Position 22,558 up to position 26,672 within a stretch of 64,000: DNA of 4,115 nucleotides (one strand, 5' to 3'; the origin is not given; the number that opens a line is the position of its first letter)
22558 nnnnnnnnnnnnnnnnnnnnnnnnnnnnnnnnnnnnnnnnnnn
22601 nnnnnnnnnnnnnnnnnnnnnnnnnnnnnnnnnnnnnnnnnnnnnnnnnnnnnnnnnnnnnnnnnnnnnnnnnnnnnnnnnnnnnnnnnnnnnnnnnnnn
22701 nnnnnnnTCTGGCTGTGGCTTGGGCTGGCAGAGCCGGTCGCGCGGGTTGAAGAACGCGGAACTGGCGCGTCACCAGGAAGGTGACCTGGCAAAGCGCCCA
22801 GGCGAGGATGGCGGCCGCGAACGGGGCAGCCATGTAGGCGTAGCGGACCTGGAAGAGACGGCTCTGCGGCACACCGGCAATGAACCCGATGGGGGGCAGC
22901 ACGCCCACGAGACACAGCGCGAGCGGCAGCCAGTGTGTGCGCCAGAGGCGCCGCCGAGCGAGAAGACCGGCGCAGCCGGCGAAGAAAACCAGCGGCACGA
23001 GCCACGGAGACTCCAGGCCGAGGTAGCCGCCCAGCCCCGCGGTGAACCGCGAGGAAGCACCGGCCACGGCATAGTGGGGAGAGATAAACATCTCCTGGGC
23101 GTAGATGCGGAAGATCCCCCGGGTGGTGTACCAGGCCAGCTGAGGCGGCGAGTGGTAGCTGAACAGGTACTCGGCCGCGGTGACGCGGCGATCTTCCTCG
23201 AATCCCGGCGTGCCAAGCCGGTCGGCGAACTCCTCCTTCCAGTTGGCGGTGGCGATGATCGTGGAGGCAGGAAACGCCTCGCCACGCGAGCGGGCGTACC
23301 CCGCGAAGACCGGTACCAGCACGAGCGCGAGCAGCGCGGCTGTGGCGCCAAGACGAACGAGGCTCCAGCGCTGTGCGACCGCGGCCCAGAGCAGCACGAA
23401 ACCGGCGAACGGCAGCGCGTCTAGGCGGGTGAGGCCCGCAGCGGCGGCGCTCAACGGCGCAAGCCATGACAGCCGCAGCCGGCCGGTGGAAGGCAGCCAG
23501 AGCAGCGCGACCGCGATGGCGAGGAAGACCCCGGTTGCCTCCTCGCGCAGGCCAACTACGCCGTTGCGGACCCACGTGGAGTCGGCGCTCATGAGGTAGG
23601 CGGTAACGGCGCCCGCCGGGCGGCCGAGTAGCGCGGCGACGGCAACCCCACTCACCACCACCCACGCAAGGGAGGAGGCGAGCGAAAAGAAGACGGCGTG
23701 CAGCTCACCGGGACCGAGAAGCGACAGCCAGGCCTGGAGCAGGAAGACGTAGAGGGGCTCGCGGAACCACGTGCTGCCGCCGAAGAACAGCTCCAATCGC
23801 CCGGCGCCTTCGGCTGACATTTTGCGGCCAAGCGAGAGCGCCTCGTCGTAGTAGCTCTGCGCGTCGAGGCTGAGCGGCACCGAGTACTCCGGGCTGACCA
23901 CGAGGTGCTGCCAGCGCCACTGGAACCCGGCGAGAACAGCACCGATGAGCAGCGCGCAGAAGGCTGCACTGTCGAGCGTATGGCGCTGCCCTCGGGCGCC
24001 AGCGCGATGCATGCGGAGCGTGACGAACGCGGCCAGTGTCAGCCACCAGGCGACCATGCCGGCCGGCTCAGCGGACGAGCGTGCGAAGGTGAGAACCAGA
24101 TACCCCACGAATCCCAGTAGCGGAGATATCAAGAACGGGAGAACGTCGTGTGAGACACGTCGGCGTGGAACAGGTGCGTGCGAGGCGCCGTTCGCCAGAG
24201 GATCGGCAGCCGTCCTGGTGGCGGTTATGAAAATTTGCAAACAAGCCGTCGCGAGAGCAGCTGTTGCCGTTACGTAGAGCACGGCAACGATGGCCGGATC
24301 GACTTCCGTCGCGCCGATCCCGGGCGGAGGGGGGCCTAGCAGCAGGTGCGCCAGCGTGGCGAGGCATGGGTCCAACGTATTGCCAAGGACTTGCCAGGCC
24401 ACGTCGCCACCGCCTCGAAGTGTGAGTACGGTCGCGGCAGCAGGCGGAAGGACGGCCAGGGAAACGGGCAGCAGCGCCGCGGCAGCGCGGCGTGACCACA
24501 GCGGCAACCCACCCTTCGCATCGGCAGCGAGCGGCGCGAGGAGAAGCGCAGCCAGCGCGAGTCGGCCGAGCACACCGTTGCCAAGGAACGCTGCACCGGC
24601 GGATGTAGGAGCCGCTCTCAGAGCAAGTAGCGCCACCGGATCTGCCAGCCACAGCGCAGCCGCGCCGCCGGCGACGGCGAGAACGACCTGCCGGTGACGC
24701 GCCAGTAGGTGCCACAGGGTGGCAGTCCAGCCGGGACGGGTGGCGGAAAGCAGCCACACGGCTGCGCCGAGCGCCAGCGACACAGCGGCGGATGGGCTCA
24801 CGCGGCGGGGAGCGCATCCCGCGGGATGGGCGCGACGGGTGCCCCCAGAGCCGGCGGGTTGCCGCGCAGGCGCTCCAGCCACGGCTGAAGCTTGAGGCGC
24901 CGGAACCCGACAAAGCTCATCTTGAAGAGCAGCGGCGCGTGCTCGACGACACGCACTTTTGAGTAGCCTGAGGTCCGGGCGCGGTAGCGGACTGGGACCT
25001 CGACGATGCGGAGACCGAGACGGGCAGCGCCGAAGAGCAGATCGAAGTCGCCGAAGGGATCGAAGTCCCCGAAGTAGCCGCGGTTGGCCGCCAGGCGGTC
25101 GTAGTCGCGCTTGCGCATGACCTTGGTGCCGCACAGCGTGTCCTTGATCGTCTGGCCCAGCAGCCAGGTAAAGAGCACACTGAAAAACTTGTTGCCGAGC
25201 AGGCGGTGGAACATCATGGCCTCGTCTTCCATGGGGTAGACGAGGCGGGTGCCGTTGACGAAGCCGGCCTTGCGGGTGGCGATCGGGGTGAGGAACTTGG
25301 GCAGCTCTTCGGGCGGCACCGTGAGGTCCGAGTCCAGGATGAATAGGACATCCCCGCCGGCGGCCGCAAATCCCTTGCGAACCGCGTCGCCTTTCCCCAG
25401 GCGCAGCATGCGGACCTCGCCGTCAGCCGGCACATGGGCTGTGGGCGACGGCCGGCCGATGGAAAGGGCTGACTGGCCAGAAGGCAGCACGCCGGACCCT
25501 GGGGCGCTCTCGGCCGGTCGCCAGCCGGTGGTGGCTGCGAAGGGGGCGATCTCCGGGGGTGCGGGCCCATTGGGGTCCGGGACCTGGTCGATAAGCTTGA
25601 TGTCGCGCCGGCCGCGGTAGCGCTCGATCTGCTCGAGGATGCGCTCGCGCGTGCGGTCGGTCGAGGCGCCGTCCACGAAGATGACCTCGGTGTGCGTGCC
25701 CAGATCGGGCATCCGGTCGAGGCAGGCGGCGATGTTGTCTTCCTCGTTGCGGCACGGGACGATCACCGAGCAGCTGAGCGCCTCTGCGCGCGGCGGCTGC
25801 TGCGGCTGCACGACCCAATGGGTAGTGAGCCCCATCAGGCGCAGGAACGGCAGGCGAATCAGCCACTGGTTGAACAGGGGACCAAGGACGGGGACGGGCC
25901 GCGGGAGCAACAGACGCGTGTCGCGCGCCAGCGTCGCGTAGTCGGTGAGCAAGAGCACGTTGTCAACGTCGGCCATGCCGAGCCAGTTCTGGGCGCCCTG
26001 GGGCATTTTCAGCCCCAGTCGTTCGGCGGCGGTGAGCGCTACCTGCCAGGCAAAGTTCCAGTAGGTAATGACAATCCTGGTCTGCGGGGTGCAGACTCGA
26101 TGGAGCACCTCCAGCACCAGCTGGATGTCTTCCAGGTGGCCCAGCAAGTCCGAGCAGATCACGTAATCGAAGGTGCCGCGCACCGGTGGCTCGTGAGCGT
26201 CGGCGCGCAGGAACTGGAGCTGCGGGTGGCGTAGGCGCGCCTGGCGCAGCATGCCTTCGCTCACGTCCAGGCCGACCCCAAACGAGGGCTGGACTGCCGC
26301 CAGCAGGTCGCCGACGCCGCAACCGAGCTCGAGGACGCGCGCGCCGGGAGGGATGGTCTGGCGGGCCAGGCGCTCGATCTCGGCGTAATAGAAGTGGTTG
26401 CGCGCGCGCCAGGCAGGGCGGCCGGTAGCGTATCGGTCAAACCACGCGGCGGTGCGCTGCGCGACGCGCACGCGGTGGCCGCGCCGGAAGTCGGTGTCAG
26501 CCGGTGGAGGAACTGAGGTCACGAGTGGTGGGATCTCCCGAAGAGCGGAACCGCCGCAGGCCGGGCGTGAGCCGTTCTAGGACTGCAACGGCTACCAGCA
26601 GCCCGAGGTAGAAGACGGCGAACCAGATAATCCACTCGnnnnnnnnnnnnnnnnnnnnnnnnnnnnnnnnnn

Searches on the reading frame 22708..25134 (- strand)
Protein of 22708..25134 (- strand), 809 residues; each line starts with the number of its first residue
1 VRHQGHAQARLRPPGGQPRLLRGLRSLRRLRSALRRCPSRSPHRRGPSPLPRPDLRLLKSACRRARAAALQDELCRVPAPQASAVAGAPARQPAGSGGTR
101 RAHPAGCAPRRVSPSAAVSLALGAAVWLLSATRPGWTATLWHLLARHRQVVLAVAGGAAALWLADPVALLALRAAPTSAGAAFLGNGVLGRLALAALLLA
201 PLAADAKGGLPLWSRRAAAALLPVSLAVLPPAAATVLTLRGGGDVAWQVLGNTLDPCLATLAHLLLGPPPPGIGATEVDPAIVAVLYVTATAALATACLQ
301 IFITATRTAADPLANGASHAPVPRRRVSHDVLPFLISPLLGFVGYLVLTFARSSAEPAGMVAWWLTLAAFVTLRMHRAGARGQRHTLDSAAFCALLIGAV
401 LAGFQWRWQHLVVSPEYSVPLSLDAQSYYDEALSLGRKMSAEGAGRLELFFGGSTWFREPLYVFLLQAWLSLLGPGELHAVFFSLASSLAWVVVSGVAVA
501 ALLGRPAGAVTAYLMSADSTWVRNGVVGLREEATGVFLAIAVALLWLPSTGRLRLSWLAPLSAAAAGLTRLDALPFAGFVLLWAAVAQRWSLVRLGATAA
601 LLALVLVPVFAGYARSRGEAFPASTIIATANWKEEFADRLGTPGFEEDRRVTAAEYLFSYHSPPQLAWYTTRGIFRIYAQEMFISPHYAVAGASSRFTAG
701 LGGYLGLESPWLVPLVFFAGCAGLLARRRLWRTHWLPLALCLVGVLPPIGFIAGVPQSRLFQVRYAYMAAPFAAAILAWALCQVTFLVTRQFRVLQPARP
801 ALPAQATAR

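Call 5: search_protein_families(library=pfam, proteins=[window:22708-25134:-], max_evalue=0.1)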
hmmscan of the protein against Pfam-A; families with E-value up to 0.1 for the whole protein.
window:22708-25134:- (809 aa): 0 families

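Call 7: search_protein_families(library=ncbifam, proteins=[window:22708-25134:-], max_evalue=0.1)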
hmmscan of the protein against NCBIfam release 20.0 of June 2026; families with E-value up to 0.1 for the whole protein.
window:22708-25134:- (809 aa): 0 families

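Call 64: search_solved_structures(query=window:22708-25134:-, max_evalue=10)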
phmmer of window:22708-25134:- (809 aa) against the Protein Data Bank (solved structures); distinct sequences matched with E-value up to 10: 1.
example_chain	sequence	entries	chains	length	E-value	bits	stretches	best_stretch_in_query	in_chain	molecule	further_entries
6g2j_B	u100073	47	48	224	0.14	13.6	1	24-85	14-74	NADH dehydrogenase [ubiquinone] iron-sulfur protein 7, mitochondrial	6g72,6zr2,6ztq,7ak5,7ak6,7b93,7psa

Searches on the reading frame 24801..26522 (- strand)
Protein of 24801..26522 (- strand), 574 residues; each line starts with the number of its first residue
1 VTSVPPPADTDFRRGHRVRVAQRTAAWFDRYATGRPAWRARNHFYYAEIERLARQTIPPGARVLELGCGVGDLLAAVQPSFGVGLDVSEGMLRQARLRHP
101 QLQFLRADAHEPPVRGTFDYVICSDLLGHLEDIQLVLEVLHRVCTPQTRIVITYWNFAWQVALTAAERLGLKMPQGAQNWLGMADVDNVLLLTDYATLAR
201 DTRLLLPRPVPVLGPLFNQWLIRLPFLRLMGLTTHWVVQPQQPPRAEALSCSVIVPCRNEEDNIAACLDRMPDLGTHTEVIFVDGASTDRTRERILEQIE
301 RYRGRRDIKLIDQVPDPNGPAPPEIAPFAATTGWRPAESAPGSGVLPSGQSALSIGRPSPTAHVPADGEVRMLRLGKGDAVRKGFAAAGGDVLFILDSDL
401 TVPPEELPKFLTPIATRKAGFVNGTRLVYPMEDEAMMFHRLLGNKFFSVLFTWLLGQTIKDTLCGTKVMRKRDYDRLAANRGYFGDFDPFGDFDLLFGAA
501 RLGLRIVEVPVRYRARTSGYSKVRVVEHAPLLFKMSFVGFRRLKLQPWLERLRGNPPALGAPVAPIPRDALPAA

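Call 5: search_protein_families(library=pfam, proteins=[window:24801-26522:-], max_evalue=0.1)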
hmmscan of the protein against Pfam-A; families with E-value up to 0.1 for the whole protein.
window:24801-26522:- (574 aa): 12 families
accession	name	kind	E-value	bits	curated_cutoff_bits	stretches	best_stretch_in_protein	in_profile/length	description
PF00535.33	Glycos_transf_2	-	1.1e-22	81.2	23.3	2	374-473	63-163/168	Glycosyl transferase family 2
PF13649.12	Methyltransf_25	-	2e-14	54.5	27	1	63-146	1-95/97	Methyltransferase domain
PF13489.12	Methyltransf_23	-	2.8e-14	53.6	27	1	38-178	2-130/164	Methyltransferase domain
PF08242.18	Methyltransf_12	-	1.2e-13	52.1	30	1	64-149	1-97/98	Methyltransferase domain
PF08241.18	Methyltransf_11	-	6.8e-13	49.5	21.2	1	64-152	1-95/95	Methyltransferase domain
PF13847.12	Methyltransf_31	-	4e-12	46.5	27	1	59-156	3-113/145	Methyltransferase domain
PF07021.18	MetW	-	1.2e-07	32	21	1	54-202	8-158/193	Methionine biosynthesis protein MetW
PF13641.12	Glyco_tranf_2_3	-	1.4e-05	25.7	27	0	376-453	73-151/230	Glycosyltransferase like family 2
PF01209.24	Ubie_methyltran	-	0.00025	20.9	20.1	1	58-152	46-151/233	ubiE/COQ5 methyltransferase family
PF13506.12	Glyco_transf_21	-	0.00056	19.9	21.7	1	382-446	23-87/174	Glycosyl transferase family 21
PF10111.15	Glyco_tranf_2_2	-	0.0027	17.7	27.3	0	376-541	68-229/276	Glycosyltransferase like family 2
PF10294.15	Methyltransf_16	-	0.071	13.3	21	0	114-154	117-157/174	Lysine methyltransferase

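Call 7: search_protein_families(library=ncbifam, proteins=[window:24801-26522:-], max_evalue=0.1)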
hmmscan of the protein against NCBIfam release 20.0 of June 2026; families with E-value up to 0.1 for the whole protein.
window:24801-26522:- (574 aa): 39 families (the best 25 are shown)
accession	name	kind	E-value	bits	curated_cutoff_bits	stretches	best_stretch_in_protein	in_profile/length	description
TIGR04182.1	glyco_TIGR04182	equivalog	6.7e-22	78.2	325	2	376-520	59-198/293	S-layer glycoprotein N-glycosyltransferase AglJ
NF045667.1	MTase_DVU1556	equivalog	3.2e-13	49.6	155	1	52-153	15-120/213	DVU_1556 family methyltransferase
NF041391.1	DPhHxTase_Halo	equivalog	8.9e-11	41.2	375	1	376-517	55-187/213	dolichyl-phosphate hexose transferase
TIGR04283.1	glyco_like_mftF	equivalog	3.7e-10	39.8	182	1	252-295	2-46/221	TIGR04283 family arsenosugar biosynthesis glycosyltransferase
NF043040.1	corrin_prot_MT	hypoth_equivalog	1.4e-09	37.7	180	1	50-153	32-148/216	corrinoid protein-associated methyltransferase CpaM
TIGR02081.1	metW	equivalog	1.9e-09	37.4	189.5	1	54-175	8-129/194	methionine biosynthesis protein MetW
NF010496.0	PRK13915.1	equivalog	4e-09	36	262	2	248-294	30-80/307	glucosyl-3-phosphoglycerate synthase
TIGR03965.1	mycofact_glyco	equivalog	1.1e-08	34.4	280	1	232-296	57-124/467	mycofactocin biosynthesis glycosyltransferase MftF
TIGR02072.1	BioC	equivalog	3.3e-08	33.7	184.95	1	60-148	35-128/244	malonyl-ACP O-methyltransferase BioC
NF001241.0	PRK00216.1-2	equivalog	5.1e-08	32.8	327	1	56-155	48-150/231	demethylmenaquinone methyltransferase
TIGR01934.1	MenG_MenH_UbiE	subfamily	7.5e-08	31.9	158.35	1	59-152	39-141/223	ubiquinone/menaquinone biosynthesis methyltransferase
TIGR01983.1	UbiG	equivalog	1e-07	31.5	102.95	1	59-180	49-182/228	bifunctional 2-polyprenyl-6-hydroxyphenol methylase/3-demethylubiquinol 3-O-methyltransferase UbiG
NF007986.1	PRK10714.1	equivalog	2.8e-07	29.9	529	1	376-475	77-170/316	undecaprenyl-phosphate 4-deoxy-4-formamido-L-arabinose transferase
TIGR02021.1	BchM-ChlM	equivalog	8.4e-07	28.6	158.9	1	49-175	45-174/218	magnesium protoporphyrin IX methyltransferase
NF001244.0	PRK00216.1-5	equivalog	3.2e-06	26.6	216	1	59-152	48-153/236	bifunctional demethylmenaquinone methyltransferase/2-methoxy-6-polyprenyl-1,4-benzoquinol methylase UbiE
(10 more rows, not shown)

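Call 72: search_solved_structures(query=window:24801-26522:-, max_evalue=0.001)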
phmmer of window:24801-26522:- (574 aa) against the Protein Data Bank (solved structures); distinct sequences matched with E-value up to 0.001: 28.
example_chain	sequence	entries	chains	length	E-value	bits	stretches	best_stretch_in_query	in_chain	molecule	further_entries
5mlz_A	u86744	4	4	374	5.3e-11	45.1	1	374-524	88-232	Dolichol monophosphate mannose synthase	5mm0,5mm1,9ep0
2gs9_A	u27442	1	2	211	1.4e-10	43.7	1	42-156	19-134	Hypothetical protein TT1324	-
1ve3_A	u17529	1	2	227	3.7e-08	35.7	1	49-155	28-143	hypothetical protein PH0226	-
3ccf_A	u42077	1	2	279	1.4e-07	33.8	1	50-192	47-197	Cyclopropane-fatty-acyl-phospholipid synthase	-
9hwj_A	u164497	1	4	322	3e-06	29.4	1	375-527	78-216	Undecaprenyl-phosphate 4-deoxy-4-formamido-L-arabinose transferase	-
9bhc_C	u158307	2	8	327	3.5e-06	29.2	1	375-523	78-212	Undecaprenyl-phosphate 4-deoxy-4-formamido-L-arabinose transferase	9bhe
8vxh_A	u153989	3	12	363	4.9e-06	28.7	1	375-523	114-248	Undecaprenyl-phosphate 4-deoxy-4-formamido-L-arabinose transferase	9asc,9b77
5wp5_A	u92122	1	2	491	8.1e-06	28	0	50-155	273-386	Phosphomethylethanolamine N-methyltransferase 2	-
8zc8_A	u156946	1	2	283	8.7e-06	27.9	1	54-154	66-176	MitM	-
21zq_A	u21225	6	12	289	9.1e-06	27.8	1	54-154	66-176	MitM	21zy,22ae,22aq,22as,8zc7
3mgg_A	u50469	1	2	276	1.1e-05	27.5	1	50-152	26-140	Methyltransferase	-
3ckj_A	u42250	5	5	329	1.6e-05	27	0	373-416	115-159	Putative uncharacterized protein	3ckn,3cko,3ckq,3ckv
6m83_A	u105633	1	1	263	2.2e-05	26.5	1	43-157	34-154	dTDP-3-amino-3,6-dideoxy-alpha-D-glucopyranose N,N-dimethyltransferase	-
6m82_A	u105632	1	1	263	2.7e-05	26.2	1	43-157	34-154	dTDP-3-amino-3,6-dideoxy-alpha-D-glucopyranose N,N-dimethyltransferase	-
3pfg_A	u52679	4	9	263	2.7e-05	26.2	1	43-157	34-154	N-methyltransferase | dTDP-3-amino-3,6-dideoxy-alpha-D-glucopyranose N,N-dimethyltransferase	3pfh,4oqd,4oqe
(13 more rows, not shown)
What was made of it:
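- On Three-component extracytoplasmic glycosylation system: The gene at 24798-26522 has a GT2 domain closest to 5MLZ Dol-P-Man synthase (5e-11), ArnC and AglJ (calls 7, 72).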
